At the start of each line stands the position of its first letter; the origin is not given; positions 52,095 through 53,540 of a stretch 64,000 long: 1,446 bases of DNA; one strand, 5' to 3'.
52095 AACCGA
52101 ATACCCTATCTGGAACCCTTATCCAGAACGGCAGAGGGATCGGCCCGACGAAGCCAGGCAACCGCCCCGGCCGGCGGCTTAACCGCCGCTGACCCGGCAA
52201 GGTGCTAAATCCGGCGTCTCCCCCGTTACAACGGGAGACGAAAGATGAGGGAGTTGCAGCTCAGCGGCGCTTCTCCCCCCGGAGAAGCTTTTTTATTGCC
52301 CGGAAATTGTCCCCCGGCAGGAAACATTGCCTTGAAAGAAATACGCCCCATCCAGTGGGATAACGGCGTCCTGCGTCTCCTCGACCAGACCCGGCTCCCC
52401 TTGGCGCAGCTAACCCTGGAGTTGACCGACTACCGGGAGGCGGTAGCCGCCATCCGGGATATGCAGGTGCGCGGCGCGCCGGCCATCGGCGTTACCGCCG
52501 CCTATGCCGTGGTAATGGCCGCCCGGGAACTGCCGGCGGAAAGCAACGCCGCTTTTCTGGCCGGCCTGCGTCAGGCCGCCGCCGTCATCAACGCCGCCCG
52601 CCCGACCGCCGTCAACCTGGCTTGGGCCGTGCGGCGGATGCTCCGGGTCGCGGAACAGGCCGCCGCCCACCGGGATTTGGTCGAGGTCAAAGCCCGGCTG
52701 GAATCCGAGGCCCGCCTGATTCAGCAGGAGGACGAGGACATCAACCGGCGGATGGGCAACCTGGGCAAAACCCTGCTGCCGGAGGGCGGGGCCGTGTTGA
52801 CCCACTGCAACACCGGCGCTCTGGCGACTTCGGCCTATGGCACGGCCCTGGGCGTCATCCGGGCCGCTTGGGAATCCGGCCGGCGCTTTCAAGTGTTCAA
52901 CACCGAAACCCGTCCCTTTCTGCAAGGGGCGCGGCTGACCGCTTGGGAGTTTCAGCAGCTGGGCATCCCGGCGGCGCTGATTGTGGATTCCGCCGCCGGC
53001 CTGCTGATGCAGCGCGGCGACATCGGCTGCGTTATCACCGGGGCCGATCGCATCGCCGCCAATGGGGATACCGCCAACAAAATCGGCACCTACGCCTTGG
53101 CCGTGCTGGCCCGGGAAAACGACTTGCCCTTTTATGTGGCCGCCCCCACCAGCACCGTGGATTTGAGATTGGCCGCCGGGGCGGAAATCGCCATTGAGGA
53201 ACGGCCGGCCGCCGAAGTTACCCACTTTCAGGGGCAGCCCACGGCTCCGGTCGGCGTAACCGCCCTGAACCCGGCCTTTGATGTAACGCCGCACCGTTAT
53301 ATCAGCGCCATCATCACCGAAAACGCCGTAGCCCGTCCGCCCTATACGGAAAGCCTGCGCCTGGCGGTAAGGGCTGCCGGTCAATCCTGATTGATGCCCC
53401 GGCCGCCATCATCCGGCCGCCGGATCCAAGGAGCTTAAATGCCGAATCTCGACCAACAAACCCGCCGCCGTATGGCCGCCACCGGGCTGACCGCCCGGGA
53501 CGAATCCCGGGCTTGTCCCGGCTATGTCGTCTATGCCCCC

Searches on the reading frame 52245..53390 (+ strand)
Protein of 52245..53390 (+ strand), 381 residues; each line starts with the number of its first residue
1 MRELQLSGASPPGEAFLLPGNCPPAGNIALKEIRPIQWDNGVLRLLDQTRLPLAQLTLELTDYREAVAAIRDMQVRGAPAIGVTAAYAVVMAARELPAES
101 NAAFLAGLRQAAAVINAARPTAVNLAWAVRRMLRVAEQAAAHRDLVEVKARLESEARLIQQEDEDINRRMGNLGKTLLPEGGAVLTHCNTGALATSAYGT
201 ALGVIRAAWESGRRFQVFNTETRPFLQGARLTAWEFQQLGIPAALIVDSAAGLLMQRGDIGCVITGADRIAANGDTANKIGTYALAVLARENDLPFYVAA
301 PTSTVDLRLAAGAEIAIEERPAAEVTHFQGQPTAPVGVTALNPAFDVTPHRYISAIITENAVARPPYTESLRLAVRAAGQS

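Call 3: search_protein_families(library=pfam, proteins=[window:52245-53390:+], max_evalue=0.01)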
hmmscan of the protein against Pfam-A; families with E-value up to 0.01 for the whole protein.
window:52245-53390:+ (381 aa): 1 family
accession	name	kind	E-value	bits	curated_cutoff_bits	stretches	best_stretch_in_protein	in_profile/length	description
PF01008.23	IF-2B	-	2.8e-86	289.7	22.4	1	74-362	1-277/280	Initiation factor 2 subunit family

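Call 4: search_protein_families(library=ncbifam, proteins=[window:52245-53390:+], max_evalue=0.01)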
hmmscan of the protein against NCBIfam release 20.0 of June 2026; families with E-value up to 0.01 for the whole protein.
window:52245-53390:+ (381 aa): 8 families
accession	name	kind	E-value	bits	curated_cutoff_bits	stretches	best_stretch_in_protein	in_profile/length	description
NF004326.0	PRK05720.1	subfamily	1.9e-132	441.4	271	1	30-374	7-351/358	s-methyl-5-thioribose-1-phosphate isomerase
TIGR00512.1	salvage_mtnA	equivalog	1e-127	425.8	279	1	35-364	2-334/335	S-methyl-5-thioribose-1-phosphate isomerase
TIGR00524.1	eIF-2B_rel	subfamily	1.3e-113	379.1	185.85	1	61-363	2-301/303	S-methyl-5-thioribose-1-phosphate isomerase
NF004700.0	PRK06036.1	equivalog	2.8e-101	338.9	528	1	34-369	2-334/339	S-methyl-5-thioribose-1-phosphate isomerase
NF004436.0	PRK05772.1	equivalog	2.9e-95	319.6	521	1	32-374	15-360/363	S-methyl-5-thioribose-1-phosphate isomerase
TIGR00511.1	ribulose_e2b2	equivalog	1.5e-65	221.4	314.1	1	64-366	3-288/301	ribose 1,5-bisphosphate isomerase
NF006210.0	PRK08335.1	equivalog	2.2e-31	109.1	339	1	65-366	8-272/275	translation initiation factor IF-2B subunit alpha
NF004994.0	PRK06372.1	equivalog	9.5e-12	44.8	249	1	216-365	111-248/253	translation initiation factor IF-2B subunit delta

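Call 36: find_related_loci(query=A3, collection=metagenome_contigs, flank=8000)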
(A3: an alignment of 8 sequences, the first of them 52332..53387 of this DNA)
Query A3 (352 aa) in metagenome_contigs; peptide patterns used: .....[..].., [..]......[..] (x = any residue, [..] = any of these).
600 stretches matched a pattern (row limit reached: there are more); 519 encode a relative of the query (tblastn E <= 1e-3); the best 80 are kept; 80 distinct loci.
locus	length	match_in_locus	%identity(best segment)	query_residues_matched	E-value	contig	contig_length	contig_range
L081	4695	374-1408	74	1-348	6e-171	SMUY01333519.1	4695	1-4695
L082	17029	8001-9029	72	1-346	5e-164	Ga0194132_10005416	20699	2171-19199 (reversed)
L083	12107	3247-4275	70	1-346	4e-163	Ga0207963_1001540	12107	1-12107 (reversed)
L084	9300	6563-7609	72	1-352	7e-162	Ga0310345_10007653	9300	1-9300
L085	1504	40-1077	70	1-349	2e-176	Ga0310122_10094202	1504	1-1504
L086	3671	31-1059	73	1-346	7e-166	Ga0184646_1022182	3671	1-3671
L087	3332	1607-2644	72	1-349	9e-167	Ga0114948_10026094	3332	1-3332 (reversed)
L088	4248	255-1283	68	2-346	2e-161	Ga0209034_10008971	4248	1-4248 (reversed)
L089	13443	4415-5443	71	1-346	6e-156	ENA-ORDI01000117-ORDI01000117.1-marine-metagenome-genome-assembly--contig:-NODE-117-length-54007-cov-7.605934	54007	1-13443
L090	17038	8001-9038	67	1-349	5e-154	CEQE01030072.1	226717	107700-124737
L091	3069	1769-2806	71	1-349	1e-161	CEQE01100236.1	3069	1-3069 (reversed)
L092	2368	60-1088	73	1-346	4e-162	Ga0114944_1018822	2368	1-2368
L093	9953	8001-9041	68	1-350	1e-151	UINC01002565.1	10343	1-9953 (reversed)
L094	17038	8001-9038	64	1-349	2e-151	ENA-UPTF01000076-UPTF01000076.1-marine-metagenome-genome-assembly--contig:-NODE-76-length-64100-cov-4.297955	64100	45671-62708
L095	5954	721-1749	68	1-346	5e-152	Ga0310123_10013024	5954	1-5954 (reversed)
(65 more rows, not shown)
